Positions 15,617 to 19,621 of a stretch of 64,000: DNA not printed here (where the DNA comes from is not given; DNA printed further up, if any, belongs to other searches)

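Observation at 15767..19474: GT2 synthase fused through an internal signal-peptide-like segment to a dimethylformamidase-like domain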

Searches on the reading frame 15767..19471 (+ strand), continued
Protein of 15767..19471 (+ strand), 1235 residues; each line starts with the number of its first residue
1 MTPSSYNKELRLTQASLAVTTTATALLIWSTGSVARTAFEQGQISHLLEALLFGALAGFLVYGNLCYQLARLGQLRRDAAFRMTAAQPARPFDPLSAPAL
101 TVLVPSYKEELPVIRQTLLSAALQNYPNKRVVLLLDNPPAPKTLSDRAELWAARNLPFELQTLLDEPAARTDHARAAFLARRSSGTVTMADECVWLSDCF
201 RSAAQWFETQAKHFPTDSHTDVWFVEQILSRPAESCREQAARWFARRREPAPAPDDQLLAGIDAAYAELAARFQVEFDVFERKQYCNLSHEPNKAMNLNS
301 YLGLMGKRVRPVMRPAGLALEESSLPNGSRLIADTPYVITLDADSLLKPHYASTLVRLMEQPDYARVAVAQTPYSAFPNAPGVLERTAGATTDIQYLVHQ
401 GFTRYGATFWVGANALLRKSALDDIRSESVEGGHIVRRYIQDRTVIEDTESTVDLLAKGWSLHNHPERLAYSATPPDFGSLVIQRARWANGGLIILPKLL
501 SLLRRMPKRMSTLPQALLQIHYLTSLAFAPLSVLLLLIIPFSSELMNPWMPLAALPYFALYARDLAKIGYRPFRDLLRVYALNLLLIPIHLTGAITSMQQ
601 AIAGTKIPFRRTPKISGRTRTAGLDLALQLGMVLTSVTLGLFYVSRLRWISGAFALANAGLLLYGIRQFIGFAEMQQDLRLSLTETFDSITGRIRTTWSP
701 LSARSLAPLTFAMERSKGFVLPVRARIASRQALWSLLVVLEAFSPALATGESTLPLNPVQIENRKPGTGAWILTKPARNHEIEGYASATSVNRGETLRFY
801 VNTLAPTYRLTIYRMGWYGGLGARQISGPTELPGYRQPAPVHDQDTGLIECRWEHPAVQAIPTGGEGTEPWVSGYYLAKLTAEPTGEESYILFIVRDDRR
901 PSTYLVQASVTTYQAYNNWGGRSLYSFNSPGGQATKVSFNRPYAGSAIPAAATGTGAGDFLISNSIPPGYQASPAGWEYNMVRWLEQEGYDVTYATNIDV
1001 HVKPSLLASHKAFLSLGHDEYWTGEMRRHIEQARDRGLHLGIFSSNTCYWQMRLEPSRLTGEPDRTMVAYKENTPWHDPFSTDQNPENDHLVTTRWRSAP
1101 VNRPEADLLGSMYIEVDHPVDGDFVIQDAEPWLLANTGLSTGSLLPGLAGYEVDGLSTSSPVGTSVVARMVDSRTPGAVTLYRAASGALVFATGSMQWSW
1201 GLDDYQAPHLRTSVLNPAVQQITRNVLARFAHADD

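Call 19: find_encoding_contigs(protein=P0096, flank=10000, max_places=2)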
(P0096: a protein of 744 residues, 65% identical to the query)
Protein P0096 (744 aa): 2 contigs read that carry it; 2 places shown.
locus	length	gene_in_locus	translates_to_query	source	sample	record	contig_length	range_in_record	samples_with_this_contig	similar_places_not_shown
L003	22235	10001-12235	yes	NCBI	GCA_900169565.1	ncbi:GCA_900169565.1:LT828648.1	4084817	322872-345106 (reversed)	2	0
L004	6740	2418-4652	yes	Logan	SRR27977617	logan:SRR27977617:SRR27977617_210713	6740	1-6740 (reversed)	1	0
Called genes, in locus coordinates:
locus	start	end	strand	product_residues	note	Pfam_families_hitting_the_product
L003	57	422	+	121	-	-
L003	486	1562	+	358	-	PF03150:CCP_MauG, PF00034:Cytochrom_C (faint)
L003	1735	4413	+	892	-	PF22422:MGH1-like_GH, PF03200:Glyco_hydro_63 (weak), PF22422:MGH1-like_GH (weak)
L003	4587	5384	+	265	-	-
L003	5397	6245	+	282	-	PF00768:Peptidase_S11, PF13354:Beta-lactamase2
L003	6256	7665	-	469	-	PF00515:TPR_1 (weak), PF07719:TPR_2 (weak), PF13414:TPR_11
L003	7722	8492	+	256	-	-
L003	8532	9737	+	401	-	PF13646:HEAT_2 (weak)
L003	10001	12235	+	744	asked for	PF00535:Glycos_transf_2 (faint), PF13641:Glyco_tranf_2_3, PF13632:Glyco_trans_2_3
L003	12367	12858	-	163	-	-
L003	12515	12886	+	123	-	-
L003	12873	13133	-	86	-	-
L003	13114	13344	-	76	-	-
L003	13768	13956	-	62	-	-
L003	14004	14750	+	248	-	-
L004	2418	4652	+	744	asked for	PF00535:Glycos_transf_2 (faint), PF13641:Glyco_tranf_2_3, PF13632:Glyco_trans_2_3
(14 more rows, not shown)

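Call 37: find_encoding_contigs(protein=P0079, flank=6000, max_places=1)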
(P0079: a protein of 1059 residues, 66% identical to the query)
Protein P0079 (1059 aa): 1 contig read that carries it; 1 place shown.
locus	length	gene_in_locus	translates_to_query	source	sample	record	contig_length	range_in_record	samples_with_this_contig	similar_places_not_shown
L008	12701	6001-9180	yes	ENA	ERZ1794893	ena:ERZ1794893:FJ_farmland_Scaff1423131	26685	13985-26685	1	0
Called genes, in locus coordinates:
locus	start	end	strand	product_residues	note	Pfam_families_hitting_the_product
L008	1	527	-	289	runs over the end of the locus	-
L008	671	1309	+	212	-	-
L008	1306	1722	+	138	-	PF01230:HIT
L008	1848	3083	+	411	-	PF14559:TPR_19 (weak), PF13414:TPR_11 (weak), PF13432:TPR_16, PF13371:TPR_9 (weak), PF13414:TPR_11 (weak), PF13432:TPR_16, PF00515:TPR_1, PF13414:TPR_11, +13 more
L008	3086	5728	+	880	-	PF05226:CHASE2, PF00158:Sigma54_activat, PF14532:Sigma54_activ_2, PF00004:AAA (weak), PF07728:AAA_5 (weak), PF25601:AAA_lid_14, PF02954:HTH_8 (faint)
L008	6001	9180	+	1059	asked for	PF00535:Glycos_transf_2 (faint), PF13632:Glyco_trans_2_3, PF13641:Glyco_tranf_2_3, PF01522:Polysacc_deac_1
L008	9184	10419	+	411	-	-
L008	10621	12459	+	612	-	PF14321:DUF4382 (weak)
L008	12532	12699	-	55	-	?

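Call 38: find_encoding_contigs(protein=P0065, flank=8000, max_places=1)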
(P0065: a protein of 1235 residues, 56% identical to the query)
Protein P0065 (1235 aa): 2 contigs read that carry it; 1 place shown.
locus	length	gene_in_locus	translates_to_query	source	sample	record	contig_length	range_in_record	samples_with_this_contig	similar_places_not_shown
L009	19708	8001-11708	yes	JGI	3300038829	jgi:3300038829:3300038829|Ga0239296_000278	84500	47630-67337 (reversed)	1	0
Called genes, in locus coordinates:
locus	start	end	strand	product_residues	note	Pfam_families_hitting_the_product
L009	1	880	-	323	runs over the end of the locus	PF13085:Fer2_3, PF12838:Fer4_7 (faint), PF13187:Fer4_9 (faint), PF00037:Fer4 (faint), PF13183:Fer4_8, PF13237:Fer4_10 (weak), PF13534:Fer4_17 (weak)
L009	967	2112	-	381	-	PF00557:Peptidase_M24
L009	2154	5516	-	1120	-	PF05170:AsmA, PF05359:DUF748, PF13116:YhdP, PF05170:AsmA, PF13116:YhdP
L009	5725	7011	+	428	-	PF07690:MFS_1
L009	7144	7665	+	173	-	PF00160:Pro_isomerase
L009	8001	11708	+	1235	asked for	PF00535:Glycos_transf_2 (faint), PF13641:Glyco_tranf_2_3, PF13632:Glyco_trans_2_3, PF20254:DMFA2_C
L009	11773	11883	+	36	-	-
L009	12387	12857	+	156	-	-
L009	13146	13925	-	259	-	-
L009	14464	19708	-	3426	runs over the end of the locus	PF13620:CarboxypepD_reg (faint), PF03538:VRP1 (weak), PF20220:ABC_toxin_N, PF18413:Neuraminidase, PF18276:TcA_TcB_BD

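Call 53: find_related_loci(query=window:15767-19471:+, collection=genome_contigs, flank=6000)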
Query window:15767-19471:+ (1235 aa) in genome_contigs; peptide patterns used: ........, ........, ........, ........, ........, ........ (x = any residue, [..] = any of these).
253 stretches matched a pattern; 248 encode a relative of the query (tblastn E <= 1e-3); the best 80 are kept; 79 distinct loci.
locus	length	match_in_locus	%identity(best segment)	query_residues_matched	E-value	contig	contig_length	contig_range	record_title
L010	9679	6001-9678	87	1-1231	0e+0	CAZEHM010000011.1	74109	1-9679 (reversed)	MAG TPA_asm: uncultured Nitrospira sp. isolate binchicken_co199_128 genome assembly, contig: NODE_453_length_74109_cov_7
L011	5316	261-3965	84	1-1235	0e+0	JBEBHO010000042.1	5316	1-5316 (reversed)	MAG: Nitrospira sp. isolate ATF_24 NODE_10973_length_5316_cov_8.779567, whole genome shotgun sequence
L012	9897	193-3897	82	1-1235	0e+0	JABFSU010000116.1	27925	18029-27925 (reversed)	MAG: Nitrospira sp. isolate WB-IL-20 seq_734, whole genome shotgun sequence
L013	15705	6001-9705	82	1-1235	0e+0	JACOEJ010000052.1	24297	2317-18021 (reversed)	MAG: Nitrospira sp. isolate S2bin.15 NODE_650_length_24297_cov_17.928884, whole genome shotgun sequence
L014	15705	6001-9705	81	1-1235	0e+0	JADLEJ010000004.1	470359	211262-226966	MAG: Nitrospira sp. isolate SJ32 c_000000102613, whole genome shotgun sequence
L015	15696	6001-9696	80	1-1235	0e+0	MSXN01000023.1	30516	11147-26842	MAG: Nitrospira sp. ST-bin5 896, whole genome shotgun sequence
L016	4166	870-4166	83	1-1099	0e+0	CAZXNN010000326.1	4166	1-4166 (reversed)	MAG TPA_asm: uncultured Nitrospira sp. isolate SRP173033_co1_191 genome assembly, contig: NODE_63076_length_4166_cov_6.3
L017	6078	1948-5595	66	1-1230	0e+0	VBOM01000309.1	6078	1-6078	MAG: Nitrospirae bacterium isolate NS_10 14_0903_09_40cm_scaffold_37978, whole genome shotgun sequence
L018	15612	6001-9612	65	1-1231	0e+0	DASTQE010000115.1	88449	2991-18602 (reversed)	MAG TPA_asm: Nitrospira sp. isolate SMAG_U2215 k141_516693, whole genome shotgun sequence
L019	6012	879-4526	63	1-1230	0e+0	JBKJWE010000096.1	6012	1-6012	MAG: Nitrospiraceae bacterium isolate swi_bin.129 k127_8762806, whole genome shotgun sequence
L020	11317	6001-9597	63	8-1231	0e+0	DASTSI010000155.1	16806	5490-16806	MAG TPA_asm: Nitrospira sp. isolate SMAG_U2276 k141_785038, whole genome shotgun sequence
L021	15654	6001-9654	61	1-1232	0e+0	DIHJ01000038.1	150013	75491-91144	MAG TPA_asm: Nitrospira sp. UBA5699 UBA5699_contig_141, whole genome shotgun sequence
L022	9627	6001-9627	59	1-1223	0e+0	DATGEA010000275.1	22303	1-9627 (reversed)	MAG TPA_asm: Nitrospira sp. isolate SMAG_U9690 k141_179700, whole genome shotgun sequence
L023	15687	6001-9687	58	1-1234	0e+0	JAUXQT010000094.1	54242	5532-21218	MAG: Nitrospirota bacterium isolate C12_concoct.bin.99 C12_k141_628492, whole genome shotgun sequence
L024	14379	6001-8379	76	1-792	0e+0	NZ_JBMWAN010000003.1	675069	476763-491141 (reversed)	Nitrospira sp. NS4 NODE_11_lth_675069, whole genome shotgun sequence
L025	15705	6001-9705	82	1-1235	0e+0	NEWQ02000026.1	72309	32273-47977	MAG: Nitrospira sp. CG24D Nitrospira_sp_RSF21_CG24_D_26, whole genome shotgun sequence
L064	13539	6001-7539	53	752-1235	2e-159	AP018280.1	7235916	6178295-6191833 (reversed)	Calothrix sp. NIES-4101 DNA, complete genome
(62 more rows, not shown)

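Call 59: search_protein_families(library=pfam, alignment_id=A6, max_evalue=0.00001)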
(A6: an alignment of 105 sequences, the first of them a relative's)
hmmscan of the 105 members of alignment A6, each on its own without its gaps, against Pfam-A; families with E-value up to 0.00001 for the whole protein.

A. member 1, L032:5203-5718:- (172 aa): 1 family
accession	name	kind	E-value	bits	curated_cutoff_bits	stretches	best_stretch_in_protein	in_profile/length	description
PF09970.15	DUF2204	-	4.7e-07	30.1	20.3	0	113-162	101-150/181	Nucleotidyl transferase of unknown function (DUF2204)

B. families by the number of members that match (of 105 scanned): 132 families (the first 25 are shown)
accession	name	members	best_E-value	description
PF00534.26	Glycos_transf_1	13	1.3e-25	Glycosyl transferases group 1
PF13692.12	Glyco_trans_1_4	13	7e-21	Glycosyl transferases group 1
PF13439.12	Glyco_transf_4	13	4.5e-20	Glycosyltransferase Family 4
PF13579.12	Glyco_trans_4_4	13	7.4e-13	Glycosyl transferase 4-like domain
PF04542.20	Sigma70_r2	7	7e-18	Sigma-70 region 2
PF04545.22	Sigma70_r4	7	3.6e-11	Sigma-70, region 4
PF11780.13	DUF3318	6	2.6e-63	Protein of unknown function (DUF3318)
PF00515.34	TPR_1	6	3.6e-27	Tetratricopeptide repeat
PF13424.12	TPR_12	6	1.4e-23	Tetratricopeptide repeat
PF07992.20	Pyr_redox_2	5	2.6e-63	Pyridine nucleotide-disulphide oxidoreductase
PF00166.26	Cpn10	5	3.1e-27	Chaperonin 10 Kd subunit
PF07719.23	TPR_2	5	2.5e-25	Tetratricopeptide repeat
PF13181.12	TPR_8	5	2.7e-17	Tetratricopeptide repeat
PF01266.30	DAO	5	3.9e-12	FAD dependent oxidoreductase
PF13428.12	TPR_14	5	1.3e-11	Tetratricopeptide repeat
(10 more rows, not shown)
